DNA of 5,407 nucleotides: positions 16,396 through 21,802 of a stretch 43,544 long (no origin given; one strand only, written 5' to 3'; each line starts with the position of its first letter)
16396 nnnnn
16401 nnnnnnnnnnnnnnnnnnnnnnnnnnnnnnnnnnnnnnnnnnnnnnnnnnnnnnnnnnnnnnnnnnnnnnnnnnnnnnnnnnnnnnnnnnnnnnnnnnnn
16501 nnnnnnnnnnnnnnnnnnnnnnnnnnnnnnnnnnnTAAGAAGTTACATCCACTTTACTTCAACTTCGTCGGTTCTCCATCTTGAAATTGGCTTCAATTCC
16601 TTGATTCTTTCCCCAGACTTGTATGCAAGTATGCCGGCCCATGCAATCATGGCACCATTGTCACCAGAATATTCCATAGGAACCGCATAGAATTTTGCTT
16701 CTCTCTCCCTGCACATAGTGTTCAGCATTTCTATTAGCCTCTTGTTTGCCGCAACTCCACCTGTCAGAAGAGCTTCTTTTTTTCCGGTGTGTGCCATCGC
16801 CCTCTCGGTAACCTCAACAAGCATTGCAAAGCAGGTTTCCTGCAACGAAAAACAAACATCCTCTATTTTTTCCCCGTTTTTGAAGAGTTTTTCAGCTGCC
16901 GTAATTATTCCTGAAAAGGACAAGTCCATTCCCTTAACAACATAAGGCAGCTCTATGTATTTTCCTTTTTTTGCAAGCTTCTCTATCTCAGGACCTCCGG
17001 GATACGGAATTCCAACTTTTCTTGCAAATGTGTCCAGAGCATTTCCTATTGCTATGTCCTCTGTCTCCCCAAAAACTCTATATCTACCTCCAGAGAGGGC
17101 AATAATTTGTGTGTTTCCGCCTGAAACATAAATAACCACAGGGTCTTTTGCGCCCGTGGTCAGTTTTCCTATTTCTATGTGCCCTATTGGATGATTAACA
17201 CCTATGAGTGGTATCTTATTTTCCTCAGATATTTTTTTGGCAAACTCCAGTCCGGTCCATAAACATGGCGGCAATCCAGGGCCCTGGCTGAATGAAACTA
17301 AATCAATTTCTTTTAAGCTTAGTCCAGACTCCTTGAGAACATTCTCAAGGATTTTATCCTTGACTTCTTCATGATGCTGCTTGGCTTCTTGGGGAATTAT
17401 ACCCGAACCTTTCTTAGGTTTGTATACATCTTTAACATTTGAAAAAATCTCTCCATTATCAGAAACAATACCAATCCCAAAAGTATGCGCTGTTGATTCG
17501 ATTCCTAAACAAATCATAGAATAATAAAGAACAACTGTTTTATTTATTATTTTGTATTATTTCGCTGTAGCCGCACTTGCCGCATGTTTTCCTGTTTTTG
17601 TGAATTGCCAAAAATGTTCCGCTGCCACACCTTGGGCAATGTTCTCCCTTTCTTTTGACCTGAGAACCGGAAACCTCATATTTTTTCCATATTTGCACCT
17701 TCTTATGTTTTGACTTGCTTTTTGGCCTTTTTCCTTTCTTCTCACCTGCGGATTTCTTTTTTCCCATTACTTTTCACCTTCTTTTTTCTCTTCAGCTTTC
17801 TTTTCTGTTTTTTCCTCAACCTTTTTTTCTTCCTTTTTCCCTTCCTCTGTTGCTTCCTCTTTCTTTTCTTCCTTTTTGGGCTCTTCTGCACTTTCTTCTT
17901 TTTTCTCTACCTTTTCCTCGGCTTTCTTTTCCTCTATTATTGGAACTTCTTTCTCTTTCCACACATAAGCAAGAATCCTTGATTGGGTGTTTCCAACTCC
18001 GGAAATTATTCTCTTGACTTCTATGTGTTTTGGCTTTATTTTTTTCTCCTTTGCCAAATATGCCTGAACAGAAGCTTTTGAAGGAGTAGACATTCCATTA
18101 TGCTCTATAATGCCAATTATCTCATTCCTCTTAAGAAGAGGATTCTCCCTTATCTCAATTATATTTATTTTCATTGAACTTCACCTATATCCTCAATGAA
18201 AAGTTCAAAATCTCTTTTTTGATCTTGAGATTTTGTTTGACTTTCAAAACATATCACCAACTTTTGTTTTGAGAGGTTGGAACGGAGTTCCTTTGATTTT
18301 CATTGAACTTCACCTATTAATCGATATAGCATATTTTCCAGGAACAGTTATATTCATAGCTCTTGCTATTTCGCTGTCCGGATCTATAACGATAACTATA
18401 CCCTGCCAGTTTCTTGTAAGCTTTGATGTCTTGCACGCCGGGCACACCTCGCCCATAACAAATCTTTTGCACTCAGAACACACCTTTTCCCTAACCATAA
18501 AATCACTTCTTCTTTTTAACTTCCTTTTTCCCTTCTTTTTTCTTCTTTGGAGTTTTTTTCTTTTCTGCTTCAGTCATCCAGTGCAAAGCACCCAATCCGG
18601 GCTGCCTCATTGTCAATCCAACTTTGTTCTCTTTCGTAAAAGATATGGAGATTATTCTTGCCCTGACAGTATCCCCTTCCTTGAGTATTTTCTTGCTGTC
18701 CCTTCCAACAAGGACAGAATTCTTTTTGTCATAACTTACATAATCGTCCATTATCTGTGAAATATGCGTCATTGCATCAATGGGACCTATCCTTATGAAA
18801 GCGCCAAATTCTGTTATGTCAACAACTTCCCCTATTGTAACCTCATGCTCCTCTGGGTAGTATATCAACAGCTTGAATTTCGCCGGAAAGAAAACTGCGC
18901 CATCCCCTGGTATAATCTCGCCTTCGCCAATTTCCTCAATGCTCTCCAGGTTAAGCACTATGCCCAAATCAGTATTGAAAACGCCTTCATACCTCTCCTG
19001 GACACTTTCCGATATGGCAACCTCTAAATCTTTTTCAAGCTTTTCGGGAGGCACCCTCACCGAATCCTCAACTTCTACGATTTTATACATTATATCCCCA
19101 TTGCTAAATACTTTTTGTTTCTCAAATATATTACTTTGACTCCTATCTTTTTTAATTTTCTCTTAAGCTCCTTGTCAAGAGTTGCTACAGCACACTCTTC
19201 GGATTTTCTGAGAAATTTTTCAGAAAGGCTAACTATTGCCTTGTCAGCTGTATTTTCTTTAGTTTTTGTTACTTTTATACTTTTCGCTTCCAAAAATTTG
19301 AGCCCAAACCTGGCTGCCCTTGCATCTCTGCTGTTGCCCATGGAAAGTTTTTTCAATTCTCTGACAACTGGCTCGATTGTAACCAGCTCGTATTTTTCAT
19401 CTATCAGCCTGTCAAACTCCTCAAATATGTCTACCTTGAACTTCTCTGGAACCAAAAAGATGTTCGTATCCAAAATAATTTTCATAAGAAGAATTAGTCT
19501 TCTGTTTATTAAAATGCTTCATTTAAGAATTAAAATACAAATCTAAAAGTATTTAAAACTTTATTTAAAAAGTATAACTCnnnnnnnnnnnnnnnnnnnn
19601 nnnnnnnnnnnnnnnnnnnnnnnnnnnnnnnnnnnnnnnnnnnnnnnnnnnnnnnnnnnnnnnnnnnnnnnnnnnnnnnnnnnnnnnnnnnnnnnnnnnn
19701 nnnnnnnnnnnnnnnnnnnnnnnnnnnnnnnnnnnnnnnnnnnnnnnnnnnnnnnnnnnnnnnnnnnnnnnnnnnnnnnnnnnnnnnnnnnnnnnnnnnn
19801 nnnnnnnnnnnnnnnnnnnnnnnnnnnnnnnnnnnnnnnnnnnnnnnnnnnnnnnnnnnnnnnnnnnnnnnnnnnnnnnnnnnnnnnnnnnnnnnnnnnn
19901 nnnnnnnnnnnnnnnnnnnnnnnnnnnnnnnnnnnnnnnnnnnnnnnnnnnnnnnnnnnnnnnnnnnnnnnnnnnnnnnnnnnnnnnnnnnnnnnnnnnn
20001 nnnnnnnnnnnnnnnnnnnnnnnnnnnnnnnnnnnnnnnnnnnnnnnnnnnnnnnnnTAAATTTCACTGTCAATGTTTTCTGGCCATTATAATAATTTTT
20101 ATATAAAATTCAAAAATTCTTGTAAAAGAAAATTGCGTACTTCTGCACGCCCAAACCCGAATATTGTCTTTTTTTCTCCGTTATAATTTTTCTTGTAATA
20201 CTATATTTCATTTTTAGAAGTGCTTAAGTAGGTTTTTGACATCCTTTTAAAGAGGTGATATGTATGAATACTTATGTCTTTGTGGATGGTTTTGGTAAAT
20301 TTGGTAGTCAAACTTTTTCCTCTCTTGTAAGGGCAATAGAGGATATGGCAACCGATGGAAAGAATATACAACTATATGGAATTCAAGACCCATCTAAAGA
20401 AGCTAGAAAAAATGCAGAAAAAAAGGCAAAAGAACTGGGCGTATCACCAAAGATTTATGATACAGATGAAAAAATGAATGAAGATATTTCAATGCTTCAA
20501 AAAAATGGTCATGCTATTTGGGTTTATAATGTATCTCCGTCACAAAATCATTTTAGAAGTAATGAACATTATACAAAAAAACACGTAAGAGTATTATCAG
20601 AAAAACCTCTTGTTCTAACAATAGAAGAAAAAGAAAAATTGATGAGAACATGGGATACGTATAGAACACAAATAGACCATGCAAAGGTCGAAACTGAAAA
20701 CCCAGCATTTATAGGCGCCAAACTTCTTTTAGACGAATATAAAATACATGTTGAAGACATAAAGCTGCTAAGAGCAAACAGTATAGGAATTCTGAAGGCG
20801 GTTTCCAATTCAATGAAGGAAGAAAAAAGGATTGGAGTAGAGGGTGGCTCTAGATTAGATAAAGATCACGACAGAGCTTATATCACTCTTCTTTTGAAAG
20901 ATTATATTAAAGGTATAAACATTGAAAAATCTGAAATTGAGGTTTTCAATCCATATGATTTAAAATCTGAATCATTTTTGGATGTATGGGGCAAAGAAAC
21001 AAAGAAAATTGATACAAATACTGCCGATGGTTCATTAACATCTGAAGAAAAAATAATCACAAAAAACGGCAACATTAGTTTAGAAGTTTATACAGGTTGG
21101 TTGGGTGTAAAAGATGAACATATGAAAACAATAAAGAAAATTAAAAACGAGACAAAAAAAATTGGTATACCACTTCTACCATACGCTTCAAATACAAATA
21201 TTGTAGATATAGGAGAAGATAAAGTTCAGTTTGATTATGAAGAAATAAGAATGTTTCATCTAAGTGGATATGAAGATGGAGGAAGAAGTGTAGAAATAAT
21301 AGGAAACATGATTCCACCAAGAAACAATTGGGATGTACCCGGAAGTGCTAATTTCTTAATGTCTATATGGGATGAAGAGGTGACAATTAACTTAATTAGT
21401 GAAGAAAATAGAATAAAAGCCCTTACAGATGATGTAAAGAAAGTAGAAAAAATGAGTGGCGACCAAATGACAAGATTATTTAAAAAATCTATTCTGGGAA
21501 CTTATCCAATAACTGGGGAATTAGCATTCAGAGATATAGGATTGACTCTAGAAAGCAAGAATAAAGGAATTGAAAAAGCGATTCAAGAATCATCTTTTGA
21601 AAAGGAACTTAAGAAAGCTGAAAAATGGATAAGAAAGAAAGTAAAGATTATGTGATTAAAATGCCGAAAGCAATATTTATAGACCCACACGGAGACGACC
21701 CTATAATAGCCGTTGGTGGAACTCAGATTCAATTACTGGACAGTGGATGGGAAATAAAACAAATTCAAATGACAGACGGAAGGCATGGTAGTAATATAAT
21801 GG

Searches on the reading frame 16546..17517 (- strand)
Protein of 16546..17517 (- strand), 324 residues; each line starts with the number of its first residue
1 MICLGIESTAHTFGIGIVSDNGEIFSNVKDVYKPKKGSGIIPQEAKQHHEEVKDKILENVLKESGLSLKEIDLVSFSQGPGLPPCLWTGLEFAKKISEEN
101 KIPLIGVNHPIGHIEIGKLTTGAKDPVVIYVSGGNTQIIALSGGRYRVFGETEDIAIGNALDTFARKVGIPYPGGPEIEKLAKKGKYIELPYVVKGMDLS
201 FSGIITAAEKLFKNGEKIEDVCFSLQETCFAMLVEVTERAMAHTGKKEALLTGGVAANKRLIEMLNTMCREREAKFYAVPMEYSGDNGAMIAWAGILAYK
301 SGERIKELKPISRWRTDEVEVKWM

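Call 75: search_protein_families(library=pfam, proteins=[window:16546-17517:-], max_evalue=0.001)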
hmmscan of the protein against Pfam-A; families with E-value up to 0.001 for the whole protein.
window:16546-17517:- (324 aa): 3 families
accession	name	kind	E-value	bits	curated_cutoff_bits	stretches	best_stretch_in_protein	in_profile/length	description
PF00814.31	TsaD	-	1.5e-82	277.7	24.8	1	25-293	3-264/264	tRNA N6-adenosine threonylcarbamoyltransferase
PF22521.2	HypF_C_2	-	4.5e-09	36.9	27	1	177-287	122-235/241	Carbamoyltransferase, Kae1-like Domain, second subdomain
PF01869.26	BcrAD_BadFG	-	8e-06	26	31.5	1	33-289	24-267/271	BadF/BadG/BcrA/BcrD ATPase family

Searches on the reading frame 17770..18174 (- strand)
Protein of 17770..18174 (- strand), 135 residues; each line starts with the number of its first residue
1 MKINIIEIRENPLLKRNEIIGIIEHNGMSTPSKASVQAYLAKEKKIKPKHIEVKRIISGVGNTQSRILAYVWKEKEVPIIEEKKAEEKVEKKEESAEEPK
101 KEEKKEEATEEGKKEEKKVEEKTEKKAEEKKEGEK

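Call 75: search_protein_families(library=pfam, proteins=[window:17770-18174:-], max_evalue=0.001)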
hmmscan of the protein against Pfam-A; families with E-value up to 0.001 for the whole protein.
window:17770-18174:- (135 aa): 1 family
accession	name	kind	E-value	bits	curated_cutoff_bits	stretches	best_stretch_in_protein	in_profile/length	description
PF01282.25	Ribosomal_S24e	-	6.2e-11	42.7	24.5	1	5-77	2-74/95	Ribosomal protein S24e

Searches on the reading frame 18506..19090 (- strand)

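Call 75: search_protein_families(library=pfam, proteins=[window:18506-19090:-], max_evalue=0.001)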
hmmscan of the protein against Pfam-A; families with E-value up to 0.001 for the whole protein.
window:18506-19090:- (195 aa): 2 families
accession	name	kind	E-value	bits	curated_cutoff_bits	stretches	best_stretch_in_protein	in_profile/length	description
PF03876.22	SHS2_Rpb7-N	-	1.4e-12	48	24.8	1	8-64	1-57/57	SHS2 domain found in N terminus of Rpb7p/Rpc25p/MJ0397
PF00575.29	S1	-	2.9e-12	47.2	22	1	78-153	1-66/74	S1 RNA binding domain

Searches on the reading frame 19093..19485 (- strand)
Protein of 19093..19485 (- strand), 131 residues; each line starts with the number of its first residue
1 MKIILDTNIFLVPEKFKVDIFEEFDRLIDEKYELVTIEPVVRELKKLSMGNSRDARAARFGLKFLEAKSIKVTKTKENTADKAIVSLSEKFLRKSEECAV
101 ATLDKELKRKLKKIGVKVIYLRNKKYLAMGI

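Call 75: search_protein_families(library=pfam, proteins=[window:19093-19485:-], max_evalue=0.001)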
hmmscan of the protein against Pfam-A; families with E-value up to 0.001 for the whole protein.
window:19093-19485:- (131 aa): 3 families
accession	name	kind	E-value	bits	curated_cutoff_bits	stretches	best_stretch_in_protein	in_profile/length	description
PF18477.7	PIN_9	-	7e-26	91.2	26.3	1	3-124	1-116/116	PIN like domain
PF04900.18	Fcf1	-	5.9e-06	27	21.4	1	28-126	3-95/99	Fcf1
PF16289.11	PIN_12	-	0.00055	20.8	32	1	3-119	1-114/172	PIN domain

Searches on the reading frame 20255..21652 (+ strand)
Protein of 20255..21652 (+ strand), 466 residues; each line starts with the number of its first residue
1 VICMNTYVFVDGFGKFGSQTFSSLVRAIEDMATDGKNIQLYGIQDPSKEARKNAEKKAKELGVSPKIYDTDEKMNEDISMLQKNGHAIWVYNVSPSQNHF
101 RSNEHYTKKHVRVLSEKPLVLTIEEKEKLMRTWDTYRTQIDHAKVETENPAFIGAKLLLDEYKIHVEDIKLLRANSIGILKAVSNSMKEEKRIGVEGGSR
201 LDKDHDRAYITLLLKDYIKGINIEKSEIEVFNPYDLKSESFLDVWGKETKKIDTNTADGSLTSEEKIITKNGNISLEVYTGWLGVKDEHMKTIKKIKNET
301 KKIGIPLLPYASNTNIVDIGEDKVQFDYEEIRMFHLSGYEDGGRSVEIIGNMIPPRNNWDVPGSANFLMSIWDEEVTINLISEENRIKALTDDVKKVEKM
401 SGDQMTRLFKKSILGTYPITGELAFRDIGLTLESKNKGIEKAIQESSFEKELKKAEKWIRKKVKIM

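Call 11: search_protein_families(library=pfam, proteins=[window:20255-21652:+])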
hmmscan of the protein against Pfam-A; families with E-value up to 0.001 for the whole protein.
window:20255-21652:+ (466 aa): 1 family
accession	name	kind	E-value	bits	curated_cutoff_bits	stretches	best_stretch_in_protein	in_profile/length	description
PF01408.29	GFO_IDH_MocA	-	1.2e-07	32.8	24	1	12-133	7-109/120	Oxidoreductase family, NAD-binding Rossmann fold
